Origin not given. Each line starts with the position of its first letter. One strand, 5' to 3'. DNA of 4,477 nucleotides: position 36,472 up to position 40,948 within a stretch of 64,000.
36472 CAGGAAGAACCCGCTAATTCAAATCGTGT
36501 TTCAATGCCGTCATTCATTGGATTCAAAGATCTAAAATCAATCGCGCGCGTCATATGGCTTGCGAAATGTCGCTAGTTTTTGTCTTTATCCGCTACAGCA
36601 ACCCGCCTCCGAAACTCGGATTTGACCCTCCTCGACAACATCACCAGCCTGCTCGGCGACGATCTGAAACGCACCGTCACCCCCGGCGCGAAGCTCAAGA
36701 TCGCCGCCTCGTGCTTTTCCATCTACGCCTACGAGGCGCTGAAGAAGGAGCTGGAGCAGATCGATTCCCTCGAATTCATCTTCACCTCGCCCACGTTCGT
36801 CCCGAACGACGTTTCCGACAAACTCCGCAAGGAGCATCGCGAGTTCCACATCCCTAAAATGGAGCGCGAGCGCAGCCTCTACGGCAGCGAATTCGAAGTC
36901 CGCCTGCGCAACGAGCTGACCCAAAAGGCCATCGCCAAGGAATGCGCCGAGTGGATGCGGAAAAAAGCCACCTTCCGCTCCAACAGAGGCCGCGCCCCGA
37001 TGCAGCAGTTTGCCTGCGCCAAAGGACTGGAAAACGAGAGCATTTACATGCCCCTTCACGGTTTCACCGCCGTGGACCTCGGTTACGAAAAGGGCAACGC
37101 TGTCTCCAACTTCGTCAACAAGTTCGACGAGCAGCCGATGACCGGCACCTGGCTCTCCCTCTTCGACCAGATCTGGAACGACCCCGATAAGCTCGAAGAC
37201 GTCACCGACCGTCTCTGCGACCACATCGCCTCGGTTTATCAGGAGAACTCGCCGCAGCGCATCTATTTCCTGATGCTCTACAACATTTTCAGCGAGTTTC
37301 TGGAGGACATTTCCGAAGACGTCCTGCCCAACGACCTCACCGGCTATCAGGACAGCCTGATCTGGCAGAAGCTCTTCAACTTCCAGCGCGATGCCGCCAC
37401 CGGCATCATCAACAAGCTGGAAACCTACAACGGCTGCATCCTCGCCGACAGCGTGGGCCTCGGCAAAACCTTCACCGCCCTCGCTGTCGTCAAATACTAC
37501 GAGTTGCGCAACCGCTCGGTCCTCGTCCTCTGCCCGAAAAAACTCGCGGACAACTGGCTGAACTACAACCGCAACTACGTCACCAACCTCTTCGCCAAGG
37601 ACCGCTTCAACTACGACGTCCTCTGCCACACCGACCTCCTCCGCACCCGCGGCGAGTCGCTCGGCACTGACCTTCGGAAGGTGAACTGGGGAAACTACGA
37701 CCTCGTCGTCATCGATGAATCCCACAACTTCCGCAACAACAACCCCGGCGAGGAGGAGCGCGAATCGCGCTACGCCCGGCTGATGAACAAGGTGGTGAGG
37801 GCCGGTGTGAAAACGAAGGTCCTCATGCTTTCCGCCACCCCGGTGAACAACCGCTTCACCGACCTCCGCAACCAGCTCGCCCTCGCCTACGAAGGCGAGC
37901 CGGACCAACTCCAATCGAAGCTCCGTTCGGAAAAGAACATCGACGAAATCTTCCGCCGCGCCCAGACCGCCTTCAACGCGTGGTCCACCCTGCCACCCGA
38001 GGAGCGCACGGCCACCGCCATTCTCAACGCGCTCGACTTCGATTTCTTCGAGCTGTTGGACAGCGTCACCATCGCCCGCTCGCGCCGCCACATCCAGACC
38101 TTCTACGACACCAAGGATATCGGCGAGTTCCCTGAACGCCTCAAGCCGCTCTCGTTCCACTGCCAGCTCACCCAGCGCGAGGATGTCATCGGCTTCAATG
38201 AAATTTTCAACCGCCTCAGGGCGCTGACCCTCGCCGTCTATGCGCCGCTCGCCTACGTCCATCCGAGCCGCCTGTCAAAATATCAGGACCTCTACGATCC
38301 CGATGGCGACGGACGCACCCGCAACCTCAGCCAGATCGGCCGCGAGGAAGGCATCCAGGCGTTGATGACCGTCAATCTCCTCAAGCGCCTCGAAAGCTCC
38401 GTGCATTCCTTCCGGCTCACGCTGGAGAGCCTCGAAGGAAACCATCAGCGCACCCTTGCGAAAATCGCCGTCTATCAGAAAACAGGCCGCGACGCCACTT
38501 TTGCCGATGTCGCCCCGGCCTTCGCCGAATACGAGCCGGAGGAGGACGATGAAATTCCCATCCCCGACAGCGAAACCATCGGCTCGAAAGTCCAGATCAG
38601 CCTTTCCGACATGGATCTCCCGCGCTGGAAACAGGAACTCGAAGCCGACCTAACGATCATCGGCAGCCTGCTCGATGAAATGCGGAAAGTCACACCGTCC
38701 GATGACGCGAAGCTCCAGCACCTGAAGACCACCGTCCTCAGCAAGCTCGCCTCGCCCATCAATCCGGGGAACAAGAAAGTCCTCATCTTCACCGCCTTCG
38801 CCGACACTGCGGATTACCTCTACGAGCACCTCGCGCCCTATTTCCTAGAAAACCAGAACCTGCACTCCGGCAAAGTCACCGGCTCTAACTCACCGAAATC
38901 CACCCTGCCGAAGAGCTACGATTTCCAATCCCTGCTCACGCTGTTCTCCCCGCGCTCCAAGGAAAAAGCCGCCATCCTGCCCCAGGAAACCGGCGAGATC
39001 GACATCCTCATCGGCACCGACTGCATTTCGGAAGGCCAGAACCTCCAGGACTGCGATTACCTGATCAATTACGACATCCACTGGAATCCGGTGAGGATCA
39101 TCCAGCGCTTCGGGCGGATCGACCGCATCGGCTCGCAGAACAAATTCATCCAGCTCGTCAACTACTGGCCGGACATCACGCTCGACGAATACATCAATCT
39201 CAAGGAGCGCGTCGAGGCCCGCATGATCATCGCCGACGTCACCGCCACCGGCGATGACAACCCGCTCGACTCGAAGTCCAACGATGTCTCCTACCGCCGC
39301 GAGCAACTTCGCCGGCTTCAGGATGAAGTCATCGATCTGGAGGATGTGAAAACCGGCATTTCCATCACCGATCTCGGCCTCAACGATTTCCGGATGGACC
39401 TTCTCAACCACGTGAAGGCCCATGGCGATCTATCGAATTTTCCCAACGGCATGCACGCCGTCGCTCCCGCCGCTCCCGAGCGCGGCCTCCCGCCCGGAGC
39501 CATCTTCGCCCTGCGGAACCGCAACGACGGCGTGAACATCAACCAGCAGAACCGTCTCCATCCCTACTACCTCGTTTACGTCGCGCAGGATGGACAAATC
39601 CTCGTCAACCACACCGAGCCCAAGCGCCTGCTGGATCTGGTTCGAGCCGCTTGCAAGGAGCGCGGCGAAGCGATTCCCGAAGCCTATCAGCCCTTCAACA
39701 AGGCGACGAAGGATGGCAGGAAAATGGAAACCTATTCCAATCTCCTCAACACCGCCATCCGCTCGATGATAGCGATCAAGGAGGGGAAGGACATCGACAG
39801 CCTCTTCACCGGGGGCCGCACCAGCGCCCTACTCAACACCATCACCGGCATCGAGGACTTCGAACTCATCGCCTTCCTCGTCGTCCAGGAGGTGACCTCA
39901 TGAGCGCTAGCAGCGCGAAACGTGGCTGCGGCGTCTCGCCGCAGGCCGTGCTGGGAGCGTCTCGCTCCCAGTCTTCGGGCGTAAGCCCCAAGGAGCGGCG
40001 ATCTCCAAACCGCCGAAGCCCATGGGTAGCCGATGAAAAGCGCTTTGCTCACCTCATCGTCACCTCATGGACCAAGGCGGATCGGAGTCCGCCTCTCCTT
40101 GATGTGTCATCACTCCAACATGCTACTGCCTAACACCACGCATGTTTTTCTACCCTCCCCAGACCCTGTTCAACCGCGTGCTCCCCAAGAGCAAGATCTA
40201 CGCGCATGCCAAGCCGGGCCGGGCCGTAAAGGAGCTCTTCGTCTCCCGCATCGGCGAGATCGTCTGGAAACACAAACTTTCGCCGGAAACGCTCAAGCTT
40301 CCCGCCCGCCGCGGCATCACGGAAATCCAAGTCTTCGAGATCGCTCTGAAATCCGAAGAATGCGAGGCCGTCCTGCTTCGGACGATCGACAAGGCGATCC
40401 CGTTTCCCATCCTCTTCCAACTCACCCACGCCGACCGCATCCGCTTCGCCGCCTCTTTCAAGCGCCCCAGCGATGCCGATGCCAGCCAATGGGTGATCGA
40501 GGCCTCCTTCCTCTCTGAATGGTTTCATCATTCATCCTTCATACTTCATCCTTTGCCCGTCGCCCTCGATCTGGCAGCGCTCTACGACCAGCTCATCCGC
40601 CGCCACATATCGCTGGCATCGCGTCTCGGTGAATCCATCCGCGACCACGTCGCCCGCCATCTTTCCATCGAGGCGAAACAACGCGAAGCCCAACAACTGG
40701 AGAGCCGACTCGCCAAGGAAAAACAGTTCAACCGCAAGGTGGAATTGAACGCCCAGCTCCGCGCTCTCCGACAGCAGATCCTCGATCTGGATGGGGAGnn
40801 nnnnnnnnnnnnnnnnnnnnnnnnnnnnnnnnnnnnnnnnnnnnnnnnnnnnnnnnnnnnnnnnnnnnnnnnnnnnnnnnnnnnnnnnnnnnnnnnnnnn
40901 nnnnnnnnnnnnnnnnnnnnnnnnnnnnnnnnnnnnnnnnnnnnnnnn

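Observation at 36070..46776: Extended type III R-M cluster: HTH / SNF2 helicase - DUF4391 - Mod - Res - gene X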

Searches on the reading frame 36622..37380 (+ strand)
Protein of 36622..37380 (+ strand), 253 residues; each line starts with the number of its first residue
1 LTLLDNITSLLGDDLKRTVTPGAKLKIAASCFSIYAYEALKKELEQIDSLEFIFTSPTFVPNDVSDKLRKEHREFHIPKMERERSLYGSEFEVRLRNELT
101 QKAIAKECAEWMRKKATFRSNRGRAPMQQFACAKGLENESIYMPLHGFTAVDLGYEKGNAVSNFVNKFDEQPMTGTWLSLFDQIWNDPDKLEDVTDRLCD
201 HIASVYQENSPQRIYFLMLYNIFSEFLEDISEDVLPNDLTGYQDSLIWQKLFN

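Call 50: search_protein_families(library=pfam, proteins=[window:36622-37380:+], max_evalue=10)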
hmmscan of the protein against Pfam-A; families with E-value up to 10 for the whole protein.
window:36622-37380:+ (253 aa): 0 families

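Call 72: search_solved_structures(query=A4, max_evalue=10, show_alignments=2)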
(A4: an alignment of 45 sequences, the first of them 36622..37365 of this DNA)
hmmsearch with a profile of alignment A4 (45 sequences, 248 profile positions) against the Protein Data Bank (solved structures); distinct sequences matched with E-value up to 10: 0.

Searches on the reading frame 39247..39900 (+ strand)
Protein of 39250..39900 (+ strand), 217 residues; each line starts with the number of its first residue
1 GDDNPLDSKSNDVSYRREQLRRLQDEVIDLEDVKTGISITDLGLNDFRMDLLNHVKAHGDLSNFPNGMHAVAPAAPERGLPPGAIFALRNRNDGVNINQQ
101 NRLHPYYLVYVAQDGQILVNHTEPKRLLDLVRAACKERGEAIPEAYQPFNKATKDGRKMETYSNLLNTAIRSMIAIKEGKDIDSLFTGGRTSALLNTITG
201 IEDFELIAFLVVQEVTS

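Call 50: search_protein_families(library=pfam, proteins=[window:39250-39900:+], max_evalue=10)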
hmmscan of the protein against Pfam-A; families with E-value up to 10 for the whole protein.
window:39250-39900:+ (217 aa): 1 family
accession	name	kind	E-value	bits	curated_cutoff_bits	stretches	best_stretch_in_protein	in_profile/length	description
PF09776.14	Mitoc_L55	-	0.08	13.2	25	1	95-130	32-68/116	Mitochondrial ribosomal protein L55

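Call 107: search_solved_structures(query=A6, max_evalue=10)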
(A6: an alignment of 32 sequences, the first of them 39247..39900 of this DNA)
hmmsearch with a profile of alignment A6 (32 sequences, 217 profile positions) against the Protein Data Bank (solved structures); distinct sequences matched with E-value up to 10: 4.
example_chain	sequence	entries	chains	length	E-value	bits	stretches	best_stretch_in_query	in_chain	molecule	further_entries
8vd6_A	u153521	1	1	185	0.16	14.8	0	144-204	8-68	CAP REPEAT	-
6zym_t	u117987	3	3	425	0.35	13.7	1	76-149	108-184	Pre-mRNA-splicing factor CWC25 homolog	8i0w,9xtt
5yzg_X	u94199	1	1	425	0.49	13.3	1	76-149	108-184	Pre-mRNA-splicing factor CWC25 homolog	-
6k0z_A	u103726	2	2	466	0.95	12.3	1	9-47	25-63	Aldehyde dehydrogenase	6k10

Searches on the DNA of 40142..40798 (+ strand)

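Call 79: search_dna_similar(query=L083:3154-12215:+, collection=ecoli_genomes, mode=near, max_rows=8, rows=spread)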
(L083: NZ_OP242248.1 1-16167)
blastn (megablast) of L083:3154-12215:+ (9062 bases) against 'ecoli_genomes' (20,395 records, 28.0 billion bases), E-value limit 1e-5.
Records with a match: 10; places in all: 11; records where one place covers at least 80% of the query: 9.
Genomes with a match: 10 of 5426; with a place that covers at least 80% of the query: 9. Places per genome that has any: lowest 1, median 1, highest 2. On chromosomes: 1 places; on plasmids: 10.
Best place of each record, by identity: >=99% 1; 95-99% 9.
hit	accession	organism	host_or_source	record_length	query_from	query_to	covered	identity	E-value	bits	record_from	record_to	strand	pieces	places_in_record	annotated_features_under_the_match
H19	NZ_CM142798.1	Escherichia coli strain GPEC996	chicken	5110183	1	9062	100%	99.8%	0e+0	16635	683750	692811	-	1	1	helicase-related protein | type III restriction-modification system endonuclease | site-specific DNA-methyltransferase | DUF4391 domain-containing protein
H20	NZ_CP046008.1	Escherichia coli strain 1919D62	swine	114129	1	9062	94%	97.3%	0e+0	14418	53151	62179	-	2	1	helicase-related protein | type III restriction-modification system endonuclease | site-specific DNA-methyltransferase | DUF4391 domain-containing protein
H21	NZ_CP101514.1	Escherichia coli strain HH194M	migratory bird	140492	1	9062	94%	97.0%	0e+0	14257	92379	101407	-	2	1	helicase-related protein | type III restriction-modification system endonuclease | site-specific DNA-methyltransferase | DUF4391 domain-containing protein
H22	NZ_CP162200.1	Escherichia coli strain STK39-3-E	Coriander, import product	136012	1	9062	94%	97.0%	0e+0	14257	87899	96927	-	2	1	helicase-related protein | type III restriction-modification system endonuclease | site-specific DNA-methyltransferase | DUF4391 domain-containing protein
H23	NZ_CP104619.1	Escherichia coli strain AHM9C68I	chicken feces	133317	1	9062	93%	96.5%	0e+0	13965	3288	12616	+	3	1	helicase-related protein | type III restriction-modification system endonuclease | site-specific DNA-methyltransferase | DUF4391 domain-containing protein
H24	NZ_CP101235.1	Escherichia coli strain EC21Z-137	Homo sapiens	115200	1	9062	91%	97.7%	0e+0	14160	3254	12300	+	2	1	helicase-related protein | type III restriction-modification system endonuclease | site-specific DNA-methyltransferase | DUF4391 domain-containing protein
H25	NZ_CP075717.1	Escherichia coli strain CPww7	Sus scrofa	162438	1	9062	90%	97.1%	0e+0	13804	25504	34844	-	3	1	helicase-related protein | type III restriction-modification system endonuclease | site-specific DNA-methyltransferase | DUF4391 domain-containing protein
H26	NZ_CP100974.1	Escherichia coli strain ET300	Hoplobatrachus rugulosus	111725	1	7748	79%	95.7%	0e+0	11472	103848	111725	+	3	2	helicase-related protein | site-specific DNA-methyltransferase | type III restriction-modification system endonuclease | DUF4391 domain-containing protein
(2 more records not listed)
